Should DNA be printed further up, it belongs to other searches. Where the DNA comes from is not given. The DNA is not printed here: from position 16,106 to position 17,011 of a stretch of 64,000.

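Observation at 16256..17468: NYN nuclease / MazG-like NTP pyrophosphohydrolase / ASCH(DUF3850) trio inserted into the pheS-pheT operon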

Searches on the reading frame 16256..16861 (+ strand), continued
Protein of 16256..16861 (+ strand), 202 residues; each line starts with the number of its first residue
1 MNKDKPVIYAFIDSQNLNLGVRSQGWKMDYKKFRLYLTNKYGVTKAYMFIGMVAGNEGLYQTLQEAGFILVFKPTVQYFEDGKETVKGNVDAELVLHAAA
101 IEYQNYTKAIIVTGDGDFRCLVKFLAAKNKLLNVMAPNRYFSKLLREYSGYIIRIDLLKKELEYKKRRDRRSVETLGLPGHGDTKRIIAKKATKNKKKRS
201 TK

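Call 95: predict_structure(alignment_id=A4)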
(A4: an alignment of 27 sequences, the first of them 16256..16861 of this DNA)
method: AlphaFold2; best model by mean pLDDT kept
length: 202 residues; sequences in the alignment: 27
mean_pLDDT: 84.4   pTM: 0.77
mean pLDDT of the five models: 84.4, 83.5, 82.1, 82.0, 81.5
residues with pLDDT >= 90: 119; 70-90: 42; 50-70: 34; < 50: 7
segments of 3 or more residues with pLDDT < 50: 183-186
pLDDT, mean of each block of 10 residues (from residue 1): 82 92 93 96 96 89 95 81 74 74 93 94 95 97 95 96 75 65 51 57 59
secondary structure, 60 per line:
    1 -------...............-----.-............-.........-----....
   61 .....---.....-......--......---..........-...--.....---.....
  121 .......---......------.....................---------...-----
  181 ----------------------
elements in order: E8-13 H14-22 H30-41 E43-51 H57-65 E69-73 E75-80 E83-88 H92-101 E108-112 H116-127 E131-136 H143-151 E152-154 H155-162

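Call 98: fold_search(model_id=the predicted structure, library=pdb)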
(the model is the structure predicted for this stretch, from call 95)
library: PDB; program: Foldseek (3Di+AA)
matches with E <= 10: 1657; with E <= 0.001: 10
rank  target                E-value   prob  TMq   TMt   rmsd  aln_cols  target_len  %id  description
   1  2qip                  2.7e-08  1.00  0.65  0.79   3.3       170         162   25  Crystal structure of a protein of unknown function VPA0982 from Vibrio parahaemolyticus RIMD 2210633 (released 2007-07-24)
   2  8rgj_A                1.5e-04  1.00  0.38  0.25  13.2       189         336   13  Structure of maize adenosine kinase 2 (ADK2) in complex with AMP-PCP (released 2025-01-01)
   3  4e69_B                2.6e-04  1.00  0.40  0.28  10.5       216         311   12  Crystal structure of a sugar kinase (target EFI-502132) from Oceanicola granulosus, unliganded structure (released 2012-04-18)
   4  5yaa_C                2.9e-04  1.00  0.53  0.70   4.6       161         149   14  Crystal structure of Marf1 NYN domain from Mus musculus (released 2018-10-03)
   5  6fdl_B                4.6e-04  1.00  0.53  0.68   4.8       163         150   15  Crystal structure of the NYN domain of human MARF1 (released 2018-11-07)
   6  5yaa_A                5.9e-04  1.00  0.52  0.67   5.2       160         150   16  Crystal structure of Marf1 NYN domain from Mus musculus (released 2018-10-03)
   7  8rf7_B                7.6e-04  1.00  0.39  0.26  11.2       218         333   11  Crystal structure of maize adenosine kinase 2 (ADK2) apoform (released 2025-01-01)
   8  8rgj_B                7.6e-04  0.99  0.38  0.25  13.4       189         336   13  Structure of maize adenosine kinase 2 (ADK2) in complex with AMP-PCP (released 2025-01-01)
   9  3loo_A                9.3e-04  0.98  0.36  0.24  13.2       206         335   12  Crystal structure of Anopheles gambiae adenosine kinase in complex with P1,P4-di(adenosine-5) tetraphosphate (released 2011-02-02)
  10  4e69_A                9.9e-04  0.99  0.38  0.27   9.0       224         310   10  Crystal structure of a sugar kinase (target EFI-502132) from Oceanicola granulosus, unliganded structure (released 2012-04-18)
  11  4e84_A                1.5e-03  0.99  0.38  0.26  10.8       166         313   11  Crystal Structure of Burkholderia cenocepacia HldA (released 2012-12-26)
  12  8rf7_A                1.5e-03  0.99  0.38  0.25  12.1       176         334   12  Crystal structure of maize adenosine kinase 2 (ADK2) apoform (released 2025-01-01)
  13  4e8w_B                1.9e-03  0.99  0.38  0.27  10.4       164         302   12  Crystal Structure of Burkholderia cenocepacia HldA in Complex with an ATP-competitive Inhibitor (released 2012-12-26)
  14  4o1l_B                1.9e-03  0.98  0.39  0.25  15.3       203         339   13  Human Adenosine Kinase in complex with inhibitor (released 2014-11-26)
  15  1bx4                  2.0e-03  0.98  0.38  0.24  15.4       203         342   13  STRUCTURE OF HUMAN ADENOSINE KINASE AT 1.50 ANGSTROMS (released 1999-10-13)
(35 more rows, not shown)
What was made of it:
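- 16256..16864 (+): NYN/LabA-like nuclease, 202 aa. NYN domain at residues 11-153, followed by a conserved basic C-terminal tail (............KKKR). The AlphaFold model (pLDDT 84) best matches 2qip (TM 0.79) and the MARF1 NYN domains (call 98).
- On NYN domain (PF01936, LabA-like): The model matches 2qip (TM 0.79) and MARF1 NYN (call 98).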
